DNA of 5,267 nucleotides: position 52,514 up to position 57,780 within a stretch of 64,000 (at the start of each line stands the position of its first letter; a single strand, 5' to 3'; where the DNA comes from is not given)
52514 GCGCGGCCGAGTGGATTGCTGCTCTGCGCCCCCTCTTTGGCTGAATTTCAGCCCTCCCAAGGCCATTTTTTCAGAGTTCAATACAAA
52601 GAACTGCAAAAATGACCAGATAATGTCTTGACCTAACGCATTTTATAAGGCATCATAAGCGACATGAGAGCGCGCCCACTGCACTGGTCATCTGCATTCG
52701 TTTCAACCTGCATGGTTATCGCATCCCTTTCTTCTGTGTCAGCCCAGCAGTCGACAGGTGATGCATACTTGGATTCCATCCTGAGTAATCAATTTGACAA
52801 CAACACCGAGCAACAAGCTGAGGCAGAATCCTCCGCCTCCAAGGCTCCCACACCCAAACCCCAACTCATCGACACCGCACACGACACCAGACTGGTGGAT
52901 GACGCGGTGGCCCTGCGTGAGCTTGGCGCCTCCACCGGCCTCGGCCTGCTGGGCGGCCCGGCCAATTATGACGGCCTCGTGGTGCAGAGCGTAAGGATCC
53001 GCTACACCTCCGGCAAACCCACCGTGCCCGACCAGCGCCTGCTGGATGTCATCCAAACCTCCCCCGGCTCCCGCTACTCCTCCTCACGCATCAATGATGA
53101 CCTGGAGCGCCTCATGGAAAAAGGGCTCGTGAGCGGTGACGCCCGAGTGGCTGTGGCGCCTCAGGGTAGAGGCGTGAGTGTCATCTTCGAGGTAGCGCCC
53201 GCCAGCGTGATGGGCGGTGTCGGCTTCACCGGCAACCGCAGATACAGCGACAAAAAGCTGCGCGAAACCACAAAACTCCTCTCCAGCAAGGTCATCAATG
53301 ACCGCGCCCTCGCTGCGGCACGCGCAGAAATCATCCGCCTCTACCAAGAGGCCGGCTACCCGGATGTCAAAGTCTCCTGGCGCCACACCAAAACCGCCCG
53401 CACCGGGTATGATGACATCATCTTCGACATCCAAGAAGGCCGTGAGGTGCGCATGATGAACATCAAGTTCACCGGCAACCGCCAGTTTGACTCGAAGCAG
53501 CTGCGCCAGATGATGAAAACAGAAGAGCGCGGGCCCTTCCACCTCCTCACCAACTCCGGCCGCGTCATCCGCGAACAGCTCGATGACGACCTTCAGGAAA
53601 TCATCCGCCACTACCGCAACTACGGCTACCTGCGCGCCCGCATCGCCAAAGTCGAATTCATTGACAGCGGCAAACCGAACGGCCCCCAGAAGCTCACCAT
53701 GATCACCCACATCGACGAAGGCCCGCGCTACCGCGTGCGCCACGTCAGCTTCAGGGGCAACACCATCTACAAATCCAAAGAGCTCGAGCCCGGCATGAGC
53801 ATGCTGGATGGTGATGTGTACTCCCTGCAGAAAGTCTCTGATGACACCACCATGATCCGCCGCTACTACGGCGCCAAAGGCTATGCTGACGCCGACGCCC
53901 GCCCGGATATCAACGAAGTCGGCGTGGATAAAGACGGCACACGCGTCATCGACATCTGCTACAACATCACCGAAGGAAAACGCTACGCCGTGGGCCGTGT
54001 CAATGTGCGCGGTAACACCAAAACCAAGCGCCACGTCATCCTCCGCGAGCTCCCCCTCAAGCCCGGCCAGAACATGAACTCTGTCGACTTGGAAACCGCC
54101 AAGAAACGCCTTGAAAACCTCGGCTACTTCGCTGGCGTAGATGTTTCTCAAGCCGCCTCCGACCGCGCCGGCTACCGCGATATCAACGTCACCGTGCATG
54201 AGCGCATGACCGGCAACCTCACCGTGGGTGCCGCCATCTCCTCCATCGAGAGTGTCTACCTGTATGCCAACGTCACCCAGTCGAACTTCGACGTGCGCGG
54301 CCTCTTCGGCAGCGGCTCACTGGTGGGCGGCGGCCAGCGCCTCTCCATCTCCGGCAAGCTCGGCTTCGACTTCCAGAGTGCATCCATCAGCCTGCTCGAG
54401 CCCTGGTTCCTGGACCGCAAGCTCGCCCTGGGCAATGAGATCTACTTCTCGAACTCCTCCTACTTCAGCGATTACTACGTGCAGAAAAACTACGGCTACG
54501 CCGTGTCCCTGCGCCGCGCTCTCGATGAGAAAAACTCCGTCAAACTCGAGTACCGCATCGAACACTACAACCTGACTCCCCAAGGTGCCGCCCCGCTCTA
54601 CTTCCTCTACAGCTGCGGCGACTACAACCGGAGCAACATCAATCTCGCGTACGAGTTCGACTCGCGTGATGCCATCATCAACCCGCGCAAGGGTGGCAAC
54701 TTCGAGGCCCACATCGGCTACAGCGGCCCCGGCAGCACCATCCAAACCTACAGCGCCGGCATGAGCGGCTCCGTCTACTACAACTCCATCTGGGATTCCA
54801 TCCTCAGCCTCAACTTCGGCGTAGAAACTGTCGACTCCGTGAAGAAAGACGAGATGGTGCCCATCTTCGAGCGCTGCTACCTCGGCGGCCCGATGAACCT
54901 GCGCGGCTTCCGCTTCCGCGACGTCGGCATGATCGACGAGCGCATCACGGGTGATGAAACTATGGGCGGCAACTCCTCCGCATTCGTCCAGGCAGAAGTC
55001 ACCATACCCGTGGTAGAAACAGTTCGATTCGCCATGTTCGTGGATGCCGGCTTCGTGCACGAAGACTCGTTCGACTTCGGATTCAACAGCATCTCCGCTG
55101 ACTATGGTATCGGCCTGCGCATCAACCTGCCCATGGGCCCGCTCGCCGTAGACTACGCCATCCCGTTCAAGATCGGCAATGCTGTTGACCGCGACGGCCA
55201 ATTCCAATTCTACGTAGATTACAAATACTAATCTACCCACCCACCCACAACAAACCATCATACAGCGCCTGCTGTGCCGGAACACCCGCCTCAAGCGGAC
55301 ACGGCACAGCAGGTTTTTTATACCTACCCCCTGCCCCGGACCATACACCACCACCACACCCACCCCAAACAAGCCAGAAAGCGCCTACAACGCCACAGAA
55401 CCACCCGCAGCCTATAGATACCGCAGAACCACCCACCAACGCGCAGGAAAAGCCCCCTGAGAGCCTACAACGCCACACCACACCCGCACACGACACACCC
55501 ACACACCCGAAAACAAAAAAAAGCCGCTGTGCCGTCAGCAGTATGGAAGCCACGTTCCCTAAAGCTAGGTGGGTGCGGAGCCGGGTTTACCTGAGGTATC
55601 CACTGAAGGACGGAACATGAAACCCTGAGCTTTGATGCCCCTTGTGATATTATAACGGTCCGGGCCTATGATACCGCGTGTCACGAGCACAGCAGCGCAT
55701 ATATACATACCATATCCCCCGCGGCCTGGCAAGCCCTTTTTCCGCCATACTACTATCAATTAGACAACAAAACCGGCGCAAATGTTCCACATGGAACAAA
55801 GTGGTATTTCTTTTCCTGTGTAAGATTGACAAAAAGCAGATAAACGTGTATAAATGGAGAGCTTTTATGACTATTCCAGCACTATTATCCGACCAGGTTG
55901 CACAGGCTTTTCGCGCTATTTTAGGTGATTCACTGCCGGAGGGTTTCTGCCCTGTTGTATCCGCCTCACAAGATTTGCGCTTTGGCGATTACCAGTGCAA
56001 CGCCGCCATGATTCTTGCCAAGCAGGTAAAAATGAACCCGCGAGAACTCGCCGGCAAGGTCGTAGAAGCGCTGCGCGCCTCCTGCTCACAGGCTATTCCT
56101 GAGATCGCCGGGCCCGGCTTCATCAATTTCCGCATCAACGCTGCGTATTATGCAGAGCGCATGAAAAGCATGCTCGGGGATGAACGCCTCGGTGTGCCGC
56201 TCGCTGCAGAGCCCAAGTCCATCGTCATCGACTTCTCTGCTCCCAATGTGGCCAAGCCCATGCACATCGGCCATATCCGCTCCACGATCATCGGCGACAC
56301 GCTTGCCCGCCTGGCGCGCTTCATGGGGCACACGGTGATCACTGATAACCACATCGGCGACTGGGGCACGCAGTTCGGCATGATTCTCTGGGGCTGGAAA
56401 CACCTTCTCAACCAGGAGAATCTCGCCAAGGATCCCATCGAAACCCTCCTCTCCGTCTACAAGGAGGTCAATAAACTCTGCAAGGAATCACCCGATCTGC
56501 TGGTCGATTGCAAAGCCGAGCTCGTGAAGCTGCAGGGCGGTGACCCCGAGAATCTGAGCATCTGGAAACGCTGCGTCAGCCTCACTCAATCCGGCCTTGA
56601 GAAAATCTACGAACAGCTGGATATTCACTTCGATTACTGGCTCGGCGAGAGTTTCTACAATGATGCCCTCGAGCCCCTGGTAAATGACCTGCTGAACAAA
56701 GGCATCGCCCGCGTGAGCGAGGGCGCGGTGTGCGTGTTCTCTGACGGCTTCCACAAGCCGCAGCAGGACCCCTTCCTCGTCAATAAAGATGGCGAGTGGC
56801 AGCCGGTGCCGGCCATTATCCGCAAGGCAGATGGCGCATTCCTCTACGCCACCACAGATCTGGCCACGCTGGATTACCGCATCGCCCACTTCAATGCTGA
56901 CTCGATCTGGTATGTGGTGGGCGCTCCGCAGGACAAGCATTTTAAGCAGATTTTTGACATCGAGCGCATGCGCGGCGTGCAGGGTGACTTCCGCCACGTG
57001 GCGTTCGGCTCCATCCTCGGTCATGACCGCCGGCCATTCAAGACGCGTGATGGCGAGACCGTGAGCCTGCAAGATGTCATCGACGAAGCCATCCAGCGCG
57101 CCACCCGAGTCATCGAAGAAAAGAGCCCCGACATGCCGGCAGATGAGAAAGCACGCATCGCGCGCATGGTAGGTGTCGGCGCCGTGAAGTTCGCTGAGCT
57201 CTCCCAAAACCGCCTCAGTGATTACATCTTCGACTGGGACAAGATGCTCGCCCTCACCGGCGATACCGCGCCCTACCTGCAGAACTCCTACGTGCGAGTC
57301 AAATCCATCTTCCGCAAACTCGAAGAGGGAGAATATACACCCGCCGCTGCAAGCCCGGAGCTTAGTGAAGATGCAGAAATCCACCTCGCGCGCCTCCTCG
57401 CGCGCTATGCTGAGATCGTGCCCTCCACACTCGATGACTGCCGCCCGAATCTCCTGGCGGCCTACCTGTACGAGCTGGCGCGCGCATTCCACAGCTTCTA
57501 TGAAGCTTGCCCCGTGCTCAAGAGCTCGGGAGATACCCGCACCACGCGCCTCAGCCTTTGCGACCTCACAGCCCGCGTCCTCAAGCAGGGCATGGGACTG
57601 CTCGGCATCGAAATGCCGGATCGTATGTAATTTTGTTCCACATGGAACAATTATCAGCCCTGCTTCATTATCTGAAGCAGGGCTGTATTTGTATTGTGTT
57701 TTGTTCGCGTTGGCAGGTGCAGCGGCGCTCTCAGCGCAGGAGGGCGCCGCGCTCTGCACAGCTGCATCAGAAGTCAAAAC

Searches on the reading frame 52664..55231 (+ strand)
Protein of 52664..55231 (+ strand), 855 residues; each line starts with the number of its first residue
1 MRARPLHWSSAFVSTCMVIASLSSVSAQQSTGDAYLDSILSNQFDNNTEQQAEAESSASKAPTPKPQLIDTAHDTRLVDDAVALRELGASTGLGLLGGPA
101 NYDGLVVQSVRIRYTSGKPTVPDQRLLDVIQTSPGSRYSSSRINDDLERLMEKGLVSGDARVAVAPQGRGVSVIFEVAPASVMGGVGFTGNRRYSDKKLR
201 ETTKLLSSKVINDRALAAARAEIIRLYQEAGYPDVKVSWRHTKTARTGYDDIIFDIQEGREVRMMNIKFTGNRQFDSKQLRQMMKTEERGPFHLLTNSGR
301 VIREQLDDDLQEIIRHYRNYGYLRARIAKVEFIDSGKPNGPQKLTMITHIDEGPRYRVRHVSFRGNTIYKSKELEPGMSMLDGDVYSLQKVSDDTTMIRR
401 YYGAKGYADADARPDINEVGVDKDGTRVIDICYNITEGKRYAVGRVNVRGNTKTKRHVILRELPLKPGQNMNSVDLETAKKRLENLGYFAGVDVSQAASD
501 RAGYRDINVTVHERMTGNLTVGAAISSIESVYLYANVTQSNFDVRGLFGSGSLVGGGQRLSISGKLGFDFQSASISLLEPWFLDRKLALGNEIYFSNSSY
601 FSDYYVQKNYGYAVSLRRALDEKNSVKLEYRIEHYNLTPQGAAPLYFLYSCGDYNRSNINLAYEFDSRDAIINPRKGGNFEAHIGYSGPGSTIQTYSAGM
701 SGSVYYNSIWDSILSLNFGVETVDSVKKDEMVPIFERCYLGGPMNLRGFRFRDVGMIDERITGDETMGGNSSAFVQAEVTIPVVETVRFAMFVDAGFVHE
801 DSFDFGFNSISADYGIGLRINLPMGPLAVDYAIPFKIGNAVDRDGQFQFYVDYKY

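Call 7: search_protein_families(library=pfam, proteins=[window:52664-55231:+])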
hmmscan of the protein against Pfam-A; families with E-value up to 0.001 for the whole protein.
window:52664-55231:+ (855 aa): 4 families
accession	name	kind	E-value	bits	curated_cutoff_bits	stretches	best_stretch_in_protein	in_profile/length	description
PF07244.20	POTRA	-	3.9e-57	191.4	21.3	5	356-438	1-79/79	Surface antigen variable number repeat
PF01103.29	Omp85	-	3.3e-53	181.7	24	1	554-850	3-320/325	Omp85 superfamily domain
PF08479.16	POTRA_2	-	6.7e-10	39.1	24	0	186-237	6-57/76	POTRA domain, ShlB-type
PF08478.15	POTRA_1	-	1.7e-08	35.1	23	1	443-496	3-56/69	POTRA domain, FtsQ-type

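Call 12: find_encoding_contigs(protein=window:52664-55231:+, flank=10000, max_places=10)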
Protein window:52664-55231:+ (855 aa): no gene with exactly this product is on record in the collection.

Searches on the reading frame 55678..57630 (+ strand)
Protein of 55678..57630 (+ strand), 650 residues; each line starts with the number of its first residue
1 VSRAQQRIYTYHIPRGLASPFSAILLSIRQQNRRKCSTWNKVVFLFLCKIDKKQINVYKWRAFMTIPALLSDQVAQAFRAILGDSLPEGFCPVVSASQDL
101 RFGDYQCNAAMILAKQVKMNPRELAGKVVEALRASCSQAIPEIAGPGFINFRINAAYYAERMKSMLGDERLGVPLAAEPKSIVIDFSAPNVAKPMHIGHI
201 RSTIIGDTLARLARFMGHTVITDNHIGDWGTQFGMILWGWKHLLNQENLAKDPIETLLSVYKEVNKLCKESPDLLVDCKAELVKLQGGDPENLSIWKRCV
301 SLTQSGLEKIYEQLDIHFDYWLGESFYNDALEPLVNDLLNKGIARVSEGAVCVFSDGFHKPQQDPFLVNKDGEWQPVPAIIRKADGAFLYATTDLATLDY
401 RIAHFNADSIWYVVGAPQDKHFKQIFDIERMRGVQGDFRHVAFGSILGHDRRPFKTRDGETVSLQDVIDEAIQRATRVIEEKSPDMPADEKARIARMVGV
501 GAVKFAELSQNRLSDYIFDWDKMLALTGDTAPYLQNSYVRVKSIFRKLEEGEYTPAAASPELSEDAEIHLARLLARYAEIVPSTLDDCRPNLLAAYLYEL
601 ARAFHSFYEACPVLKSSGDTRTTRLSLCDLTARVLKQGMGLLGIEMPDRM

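Call 7: search_protein_families(library=pfam, proteins=[window:55678-57630:+])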
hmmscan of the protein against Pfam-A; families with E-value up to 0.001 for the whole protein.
window:55678-57630:+ (650 aa): 3 families
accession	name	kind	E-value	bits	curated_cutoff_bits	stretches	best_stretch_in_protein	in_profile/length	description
PF00750.26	tRNA-synt_1d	-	1.1e-102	344.1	23.3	1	163-520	3-349/349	tRNA synthetases class I (R), catalytic domain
PF05746.21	DALR_1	-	1.7e-33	115.6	22.3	1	534-650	1-117/117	DALR anticodon binding domain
PF03485.21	Arg_tRNA_synt_N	-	1.1e-19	71.2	21.5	1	71-153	4-85/85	Arginyl tRNA synthetase N terminal domain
